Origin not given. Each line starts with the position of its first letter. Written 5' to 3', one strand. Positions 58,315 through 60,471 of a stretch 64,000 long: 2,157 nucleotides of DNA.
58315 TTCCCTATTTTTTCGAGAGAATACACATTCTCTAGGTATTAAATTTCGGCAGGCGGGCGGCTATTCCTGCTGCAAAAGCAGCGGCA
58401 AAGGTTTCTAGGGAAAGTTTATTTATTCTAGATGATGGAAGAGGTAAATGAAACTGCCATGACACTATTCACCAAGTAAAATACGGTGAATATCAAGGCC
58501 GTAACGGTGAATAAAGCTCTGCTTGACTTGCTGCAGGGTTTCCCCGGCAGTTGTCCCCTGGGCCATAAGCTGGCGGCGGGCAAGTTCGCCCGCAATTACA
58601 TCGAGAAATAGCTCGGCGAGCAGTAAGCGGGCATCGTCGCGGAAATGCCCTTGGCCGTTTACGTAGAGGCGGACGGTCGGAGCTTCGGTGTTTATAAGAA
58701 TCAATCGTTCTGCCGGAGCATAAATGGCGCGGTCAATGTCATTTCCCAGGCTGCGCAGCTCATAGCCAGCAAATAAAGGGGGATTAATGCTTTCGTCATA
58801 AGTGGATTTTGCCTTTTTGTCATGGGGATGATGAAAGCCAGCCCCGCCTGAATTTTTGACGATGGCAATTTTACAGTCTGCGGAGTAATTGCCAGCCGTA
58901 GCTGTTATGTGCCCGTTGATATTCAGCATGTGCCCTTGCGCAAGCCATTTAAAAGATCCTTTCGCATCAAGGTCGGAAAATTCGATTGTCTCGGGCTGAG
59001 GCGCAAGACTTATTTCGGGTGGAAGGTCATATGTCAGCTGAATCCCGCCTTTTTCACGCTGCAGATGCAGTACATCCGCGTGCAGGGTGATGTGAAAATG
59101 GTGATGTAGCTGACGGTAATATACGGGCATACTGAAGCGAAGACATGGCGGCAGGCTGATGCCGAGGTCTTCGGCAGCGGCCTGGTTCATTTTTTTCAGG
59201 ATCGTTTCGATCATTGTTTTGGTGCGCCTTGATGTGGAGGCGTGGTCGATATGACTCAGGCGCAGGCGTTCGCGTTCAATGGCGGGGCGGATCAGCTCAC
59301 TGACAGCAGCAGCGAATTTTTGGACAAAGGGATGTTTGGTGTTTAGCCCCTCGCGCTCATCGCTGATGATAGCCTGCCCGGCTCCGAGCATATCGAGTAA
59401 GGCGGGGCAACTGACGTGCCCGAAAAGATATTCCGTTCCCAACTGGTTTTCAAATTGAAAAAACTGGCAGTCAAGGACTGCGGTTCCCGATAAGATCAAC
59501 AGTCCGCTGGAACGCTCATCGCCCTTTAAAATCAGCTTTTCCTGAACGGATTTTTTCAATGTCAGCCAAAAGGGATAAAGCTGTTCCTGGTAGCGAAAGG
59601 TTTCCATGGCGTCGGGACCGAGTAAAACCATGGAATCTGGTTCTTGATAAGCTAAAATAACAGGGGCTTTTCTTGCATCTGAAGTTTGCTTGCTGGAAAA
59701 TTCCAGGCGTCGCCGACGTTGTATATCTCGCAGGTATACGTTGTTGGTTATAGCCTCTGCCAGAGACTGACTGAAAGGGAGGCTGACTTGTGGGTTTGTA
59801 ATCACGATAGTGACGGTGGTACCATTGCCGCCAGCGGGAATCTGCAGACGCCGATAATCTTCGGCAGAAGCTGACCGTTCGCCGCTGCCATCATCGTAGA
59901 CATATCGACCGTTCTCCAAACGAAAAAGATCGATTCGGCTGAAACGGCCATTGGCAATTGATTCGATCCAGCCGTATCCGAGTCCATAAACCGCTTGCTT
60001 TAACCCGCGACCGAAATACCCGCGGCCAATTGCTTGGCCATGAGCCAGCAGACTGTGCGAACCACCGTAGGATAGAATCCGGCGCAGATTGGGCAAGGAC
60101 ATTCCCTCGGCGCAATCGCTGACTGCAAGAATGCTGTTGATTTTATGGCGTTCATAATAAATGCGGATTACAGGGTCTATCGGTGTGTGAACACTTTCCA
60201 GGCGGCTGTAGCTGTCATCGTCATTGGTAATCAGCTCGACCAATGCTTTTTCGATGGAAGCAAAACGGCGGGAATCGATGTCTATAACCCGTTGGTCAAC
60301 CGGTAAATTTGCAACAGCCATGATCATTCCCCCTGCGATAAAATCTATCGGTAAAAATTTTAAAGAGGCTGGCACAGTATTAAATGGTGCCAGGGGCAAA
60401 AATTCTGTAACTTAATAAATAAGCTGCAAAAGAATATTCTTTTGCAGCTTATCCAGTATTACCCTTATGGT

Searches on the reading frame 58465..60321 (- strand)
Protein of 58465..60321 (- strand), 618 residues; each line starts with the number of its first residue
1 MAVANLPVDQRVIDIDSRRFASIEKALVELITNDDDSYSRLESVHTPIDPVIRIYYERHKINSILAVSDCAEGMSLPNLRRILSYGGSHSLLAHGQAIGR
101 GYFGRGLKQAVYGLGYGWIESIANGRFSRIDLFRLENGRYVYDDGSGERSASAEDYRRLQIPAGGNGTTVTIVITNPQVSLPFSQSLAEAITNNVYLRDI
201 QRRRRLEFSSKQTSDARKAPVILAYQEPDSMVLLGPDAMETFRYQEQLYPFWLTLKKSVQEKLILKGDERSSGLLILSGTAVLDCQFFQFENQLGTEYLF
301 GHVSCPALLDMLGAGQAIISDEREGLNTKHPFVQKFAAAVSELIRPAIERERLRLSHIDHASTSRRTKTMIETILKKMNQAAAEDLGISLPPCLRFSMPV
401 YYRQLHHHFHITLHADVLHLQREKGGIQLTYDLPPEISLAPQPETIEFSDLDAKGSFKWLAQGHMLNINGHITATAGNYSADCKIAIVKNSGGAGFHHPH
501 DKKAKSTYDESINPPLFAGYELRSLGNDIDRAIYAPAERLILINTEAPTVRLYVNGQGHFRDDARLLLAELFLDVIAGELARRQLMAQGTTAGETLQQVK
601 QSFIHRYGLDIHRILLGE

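Call 23: search_protein_families(library=pfam, proteins=[window:58465-60321:-], max_evalue=0.01)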
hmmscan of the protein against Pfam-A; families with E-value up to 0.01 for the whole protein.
window:58465-60321:- (618 aa): 1 family
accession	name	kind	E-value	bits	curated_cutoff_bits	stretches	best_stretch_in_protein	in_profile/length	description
PF13589.12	HATPase_c_3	-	0.00013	22.5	25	1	22-117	2-87/137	Histidine kinase-, DNA gyrase B-, and HSP90-like ATPase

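Call 45: find_homologous_proteins(query=window:58465-60321:-)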
Query window:58465-60321:- (618 aa): 488 proteins with E <= 0.001 among 8000 candidates; the best 120 are listed.
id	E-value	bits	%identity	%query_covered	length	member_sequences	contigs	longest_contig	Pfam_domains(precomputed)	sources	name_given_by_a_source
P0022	0.0e+0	1396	100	100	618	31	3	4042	-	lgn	-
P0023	2.0e-227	775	59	100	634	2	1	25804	PF13589.13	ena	-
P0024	9.3e-223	759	56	100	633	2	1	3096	-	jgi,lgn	jgi:hypothetical protein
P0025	1.5e-222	759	57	100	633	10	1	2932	PF13589.13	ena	-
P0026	1.6e-222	758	57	100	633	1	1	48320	PF13589.13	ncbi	-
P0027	5.0e-222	757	56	100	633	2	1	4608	PF13589.13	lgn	-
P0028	1.7e-220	752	57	100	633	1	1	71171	PF13589.13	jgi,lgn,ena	-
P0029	1.1e-219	749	56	100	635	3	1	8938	PF13589.13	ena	-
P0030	3.5e-219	747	56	100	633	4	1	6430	-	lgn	-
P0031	4.5e-219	747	56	100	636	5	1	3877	-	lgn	-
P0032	2.2e-218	745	56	100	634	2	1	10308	PF13589.13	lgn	-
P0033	2.5e-218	745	55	100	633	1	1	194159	PF13589.13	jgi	jgi:hypothetical protein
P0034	6.0e-218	743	55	100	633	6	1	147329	PF13589.13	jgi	jgi:hypothetical protein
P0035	1.3e-217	742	55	100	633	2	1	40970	-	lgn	-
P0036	2.0e-217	742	56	100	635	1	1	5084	PF13589.13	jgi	jgi:Histidine kinase-, DNA gyrase B-, and HSP90-like ATPase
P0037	2.2e-217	741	55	100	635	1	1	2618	PF13589.13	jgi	jgi:hypothetical protein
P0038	2.6e-217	741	56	100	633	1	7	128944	PF13589.13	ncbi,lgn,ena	-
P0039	2.9e-217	741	57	100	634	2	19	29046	PF13589.13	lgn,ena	-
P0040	4.5e-217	740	56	100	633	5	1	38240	PF13589.13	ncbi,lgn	ncbi:MAG: ATP-binding protein [Acidaminococcaceae bacterium]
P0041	5.0e-217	740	55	100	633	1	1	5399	PF13589.13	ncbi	-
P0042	7.3e-217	740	57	100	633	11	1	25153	PF13589.13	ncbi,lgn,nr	ncbi:MAG: ATP-binding protein [Negativicutes bacterium]|nr:ATP-binding protein [Negativicutes bacter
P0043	3.0e-216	738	56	100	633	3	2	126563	PF13589.13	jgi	jgi:hypothetical protein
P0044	3.1e-216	738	55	100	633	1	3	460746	PF13589.13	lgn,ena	-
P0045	3.3e-216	738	56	100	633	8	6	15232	PF13589.13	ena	-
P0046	3.8e-216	737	54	100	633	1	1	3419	PF13589.13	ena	-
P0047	3.9e-216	737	55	100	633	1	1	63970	PF13589.13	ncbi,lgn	-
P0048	4.2e-216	737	55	100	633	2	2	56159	PF13589.13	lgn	-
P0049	6.2e-216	737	55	100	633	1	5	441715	PF13589.13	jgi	-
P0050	6.4e-216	737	56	100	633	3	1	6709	PF13589.13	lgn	-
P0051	1.1e-215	736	54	100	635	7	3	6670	PF13589.13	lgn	-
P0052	3.2e-215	734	56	100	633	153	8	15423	PF13589.13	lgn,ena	-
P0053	3.8e-215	734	55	100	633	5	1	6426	PF13589.13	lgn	-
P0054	4.7e-215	734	56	100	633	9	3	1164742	PF13589.13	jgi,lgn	jgi:hypothetical protein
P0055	7.1e-215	733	55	100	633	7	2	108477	PF13589.13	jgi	-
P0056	7.2e-215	733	55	100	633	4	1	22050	PF13589.13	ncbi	-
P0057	8.4e-215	733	55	100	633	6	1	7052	PF13589.13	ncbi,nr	ncbi:MAG: hypothetical protein H6Q76_649 [Firmicutes bacterium]|nr:hypothetical protein [Bacillota b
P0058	2.2e-214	732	56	100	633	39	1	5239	PF13589.13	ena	-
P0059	4.3e-214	731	55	100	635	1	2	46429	PF13589.13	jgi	jgi:hypothetical protein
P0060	1.4e-213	729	54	100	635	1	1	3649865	PF13589.13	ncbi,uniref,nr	ncbi:ATP-binding protein [Raineyella fluvialis]|uniref:ATP-binding protein n=1 Tax=Raineyella fluvia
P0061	5.3e-213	727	56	100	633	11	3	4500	PF13589.13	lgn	-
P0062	8.2e-213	726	54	100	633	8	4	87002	PF13589.13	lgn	-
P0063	2.5e-212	725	54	100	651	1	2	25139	PF13589.13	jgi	jgi:hypothetical protein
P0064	2.6e-212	725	53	100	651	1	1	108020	PF13589.13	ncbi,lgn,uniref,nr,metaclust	ncbi:Histidine kinase-, DNA gyrase B-, and HSP90-like ATPase [Raineyella antarctica]|uniref:Histidin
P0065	8.8e-212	723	54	100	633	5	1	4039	PF13589.13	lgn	-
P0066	9.3e-212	723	54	100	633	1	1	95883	PF13589.13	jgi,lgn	-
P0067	1.4e-211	722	55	100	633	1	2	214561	PF13589.13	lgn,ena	-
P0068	8.9e-211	720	54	100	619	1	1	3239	PF13589.13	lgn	-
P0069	9.6e-211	720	56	100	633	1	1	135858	PF13589.13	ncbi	-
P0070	9.8e-211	720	54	100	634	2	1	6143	PF13589.13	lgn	-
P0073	4.3e-210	717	53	100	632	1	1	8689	PF13589.13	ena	-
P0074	1.8e-209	715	55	100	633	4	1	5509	PF13589.13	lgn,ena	-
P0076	2.5e-209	715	54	100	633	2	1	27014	PF13589.13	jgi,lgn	-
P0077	3.6e-209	714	53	100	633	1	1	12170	PF13589.13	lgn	-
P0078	5.1e-209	714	54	100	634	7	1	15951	PF13589.13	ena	-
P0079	8.6e-209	713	54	100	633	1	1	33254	PF13589.13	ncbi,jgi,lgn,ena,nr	ncbi:MAG TPA: ATP-binding protein [Peptococcaceae bacterium]|nr:ATP-binding protein [Peptococcaceae 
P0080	9.0e-209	713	55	100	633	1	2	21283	PF13589.13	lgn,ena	-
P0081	9.5e-209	713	52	100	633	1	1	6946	PF13589.13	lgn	-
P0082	1.2e-208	713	52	100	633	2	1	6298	PF13589.13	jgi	-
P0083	1.7e-208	712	54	100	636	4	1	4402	PF13589.13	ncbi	ncbi:MAG: ATP-binding protein [Clostridiaceae bacterium]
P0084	1.9e-208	712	54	100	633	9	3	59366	PF13589.13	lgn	-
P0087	3.5e-208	711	54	100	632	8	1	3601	PF13589.13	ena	-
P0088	3.8e-208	711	54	100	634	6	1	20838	PF13589.13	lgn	-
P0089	4.9e-208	711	53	100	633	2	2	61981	PF13589.13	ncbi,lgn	ncbi:MAG: ATP-binding protein [Solirubrobacterales bacterium]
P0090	5.3e-208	711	54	100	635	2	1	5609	PF13589.13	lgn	-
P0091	7.8e-208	710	54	100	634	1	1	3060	PF13589.13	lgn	-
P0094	3.2e-207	708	53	100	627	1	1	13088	PF13589.13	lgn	-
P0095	3.6e-207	708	52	100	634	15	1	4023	PF13589.13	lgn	-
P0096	6.5e-207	707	53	100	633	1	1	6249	PF13589.13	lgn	-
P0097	1.3e-206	706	53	100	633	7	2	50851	PF13589.13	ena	-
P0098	1.3e-206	706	53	100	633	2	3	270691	PF13589.13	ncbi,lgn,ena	-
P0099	1.4e-206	706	54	100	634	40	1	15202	PF13589.13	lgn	-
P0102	5.9e-206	704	54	100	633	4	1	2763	PF13589.13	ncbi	-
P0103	1.0e-205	703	53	100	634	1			PF13589.13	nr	nr:ATP-binding protein [Propionibacterium sp.]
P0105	2.5e-205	702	53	100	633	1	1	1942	PF13589.13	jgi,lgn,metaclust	metaclust:\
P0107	9.7e-205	700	53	100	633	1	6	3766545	PF13589.13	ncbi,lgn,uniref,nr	ncbi:ATP-binding protein [Dehalobacterium formicoaceticum]|uniref:ATP-binding protein n=1 Tax=Dehalo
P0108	1.1e-204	700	54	100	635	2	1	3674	PF13589.13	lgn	-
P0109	1.4e-204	699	54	100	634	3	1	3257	PF13589.13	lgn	-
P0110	3.7e-204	698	52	100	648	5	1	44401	PF13589.13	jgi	-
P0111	3.7e-204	698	54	100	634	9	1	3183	PF13589.13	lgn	-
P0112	4.4e-204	698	52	100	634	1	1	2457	PF13589.13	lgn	-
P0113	6.2e-204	697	53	100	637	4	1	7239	PF13589.13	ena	-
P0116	2.6e-203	695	54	100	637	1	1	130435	PF13589.13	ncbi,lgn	-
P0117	2.9e-203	695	54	100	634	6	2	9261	PF13589.13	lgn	-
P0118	2.9e-203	695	54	100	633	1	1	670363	PF13589.13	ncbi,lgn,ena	-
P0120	6.7e-203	694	53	100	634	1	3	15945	PF13589.13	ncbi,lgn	ncbi:MAG: ATP-binding protein [Syntrophomonadaceae bacterium]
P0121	7.6e-203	693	52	100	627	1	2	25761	PF13589.13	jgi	jgi:hypothetical protein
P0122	1.4e-202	693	53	100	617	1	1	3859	PF13589.13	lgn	-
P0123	1.5e-202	693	52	100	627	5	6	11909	PF13589.13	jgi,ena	-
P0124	1.7e-202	692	54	100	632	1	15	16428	PF13589.13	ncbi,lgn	-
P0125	1.9e-202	692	53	100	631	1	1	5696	PF13589.13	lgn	-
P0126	2.6e-202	692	54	100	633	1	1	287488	PF13589.13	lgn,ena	-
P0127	1.1e-201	690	52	100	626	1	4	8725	PF13589.13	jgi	jgi:hypothetical protein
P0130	7.1e-201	687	53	100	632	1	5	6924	PF13589.13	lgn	-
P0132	3.3e-200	685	52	100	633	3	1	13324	PF13589.13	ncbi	-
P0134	1.6e-199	682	52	100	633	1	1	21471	PF13589.13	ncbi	-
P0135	5.8e-199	681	53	100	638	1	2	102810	PF13589.13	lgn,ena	-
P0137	4.1e-198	678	51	100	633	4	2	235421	PF13589.13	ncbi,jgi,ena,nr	ncbi:MAG: hypothetical protein H6Q66_1608 [Firmicutes bacterium]|nr:hypothetical protein [Bacillota 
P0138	6.2e-198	677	52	100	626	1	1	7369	PF13589.13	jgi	jgi:hypothetical protein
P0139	1.6e-197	676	52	100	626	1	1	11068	PF13589.13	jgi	-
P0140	5.5e-197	674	52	100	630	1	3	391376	PF13589.13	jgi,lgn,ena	-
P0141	6.2e-197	674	52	100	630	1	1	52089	PF13589.13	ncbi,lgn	-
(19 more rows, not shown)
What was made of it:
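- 58465..60321 (-): Gene after copy 3: a 618-aa GHKL-type (HATPase_c_3) ATP-binding protein. Calls 23 and 45.
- Checked: That protein has a weak HATPase_c_3 match (E 1.3e-4, below Pfam's cut-off; call 23), and its homologues carry PF13589 (call 45).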

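Call 46: find_encoding_contigs(protein=P0023, flank=5000, max_places=2)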
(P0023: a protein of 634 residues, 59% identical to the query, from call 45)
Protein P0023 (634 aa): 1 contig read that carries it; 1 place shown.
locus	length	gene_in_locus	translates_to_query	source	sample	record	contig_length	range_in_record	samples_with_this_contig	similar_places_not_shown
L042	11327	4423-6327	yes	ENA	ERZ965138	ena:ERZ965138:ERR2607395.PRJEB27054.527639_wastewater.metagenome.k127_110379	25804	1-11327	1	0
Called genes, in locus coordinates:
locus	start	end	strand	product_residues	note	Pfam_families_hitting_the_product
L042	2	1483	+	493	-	?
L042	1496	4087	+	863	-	PF04851:ResIII, PF00270:DEAD (faint)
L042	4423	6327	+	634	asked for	PF13589:HATPase_c_3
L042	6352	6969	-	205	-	PF01810:LysE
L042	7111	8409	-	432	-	PF00754:F5_F8_type_C (faint), PF13163:DUF3999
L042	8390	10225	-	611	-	PF10101:DUF2339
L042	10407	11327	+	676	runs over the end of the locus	PF00753:Lactamase_B, PF19583:ODP, PF00990:GGDEF, PF00072:Response_reg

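Call 47: find_encoding_contigs(protein=P0042, flank=5000, max_places=2)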
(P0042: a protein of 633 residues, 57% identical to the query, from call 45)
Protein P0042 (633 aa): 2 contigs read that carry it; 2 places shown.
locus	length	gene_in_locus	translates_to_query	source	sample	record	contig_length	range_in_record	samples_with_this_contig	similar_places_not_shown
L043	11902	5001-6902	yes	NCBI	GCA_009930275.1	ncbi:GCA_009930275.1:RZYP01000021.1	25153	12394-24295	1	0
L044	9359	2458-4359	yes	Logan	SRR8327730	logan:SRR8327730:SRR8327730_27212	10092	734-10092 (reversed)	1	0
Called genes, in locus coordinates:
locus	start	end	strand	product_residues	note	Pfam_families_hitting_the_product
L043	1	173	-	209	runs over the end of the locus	PF01205:Impact_N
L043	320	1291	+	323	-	PF13593:SBF_like, PF01758:SBF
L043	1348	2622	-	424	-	PF12913:SH3_6, PF00877:NLPC_P60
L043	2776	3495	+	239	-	PF00072:Response_reg, PF04397:LytTR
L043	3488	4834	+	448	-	PF14501:HATPase_c_5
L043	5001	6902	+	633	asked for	PF13589:HATPase_c_3 (weak)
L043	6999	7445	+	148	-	PF00582:Usp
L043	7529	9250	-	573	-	PF13510:Fer2_4, PF10588:NADH-G_4Fe-4S_3, PF12837:Fer4_6 (weak), PF13183:Fer4_8, PF14697:Fer4_21 (weak), PF12838:Fer4_7, PF02906:Fe_hyd_lg_C, PF02256:Fe_hyd_SSU, +4 more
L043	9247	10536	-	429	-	PF01512:Complex1_51K, PF10531:SLBB (weak), PF10589:NADH_4Fe-4S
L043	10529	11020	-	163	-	PF01257:2Fe-2S_thioredx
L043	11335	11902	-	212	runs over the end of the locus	PF12801:Fer4_5, PF00037:Fer4 (faint), PF12837:Fer4_6 (faint), PF14697:Fer4_21 (faint), PF13237:Fer4_10, PF12838:Fer4_7, PF13187:Fer4_9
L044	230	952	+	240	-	PF00072:Response_reg, PF04397:LytTR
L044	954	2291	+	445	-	PF14501:HATPase_c_5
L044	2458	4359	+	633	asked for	PF13589:HATPase_c_3 (weak)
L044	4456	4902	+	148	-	PF00582:Usp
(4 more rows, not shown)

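Call 48: find_encoding_contigs(protein=P0022, flank=5000, max_places=6)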
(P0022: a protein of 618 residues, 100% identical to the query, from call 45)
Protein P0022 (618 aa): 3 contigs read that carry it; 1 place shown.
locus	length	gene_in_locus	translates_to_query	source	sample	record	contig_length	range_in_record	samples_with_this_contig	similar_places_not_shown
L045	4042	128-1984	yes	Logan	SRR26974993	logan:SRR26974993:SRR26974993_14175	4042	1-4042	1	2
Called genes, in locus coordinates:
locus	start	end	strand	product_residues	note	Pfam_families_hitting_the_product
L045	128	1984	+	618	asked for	-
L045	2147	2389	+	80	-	-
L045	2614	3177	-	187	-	-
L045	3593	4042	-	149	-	?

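Call 66: search_protein_families(library=padloc, proteins=[window:58465-60321:-], max_evalue=0.01)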
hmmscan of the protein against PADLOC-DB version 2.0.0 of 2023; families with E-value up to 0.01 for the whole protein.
window:58465-60321:- (618 aa): 0 families

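Call 67: search_protein_families(library=ncbifam, proteins=[window:58465-60321:-], max_evalue=0.01)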
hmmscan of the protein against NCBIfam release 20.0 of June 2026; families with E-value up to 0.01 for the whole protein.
window:58465-60321:- (618 aa): 0 families
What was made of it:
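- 58465..60321 (-): No PADLOC or NCBIfam match (calls 66, 67).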
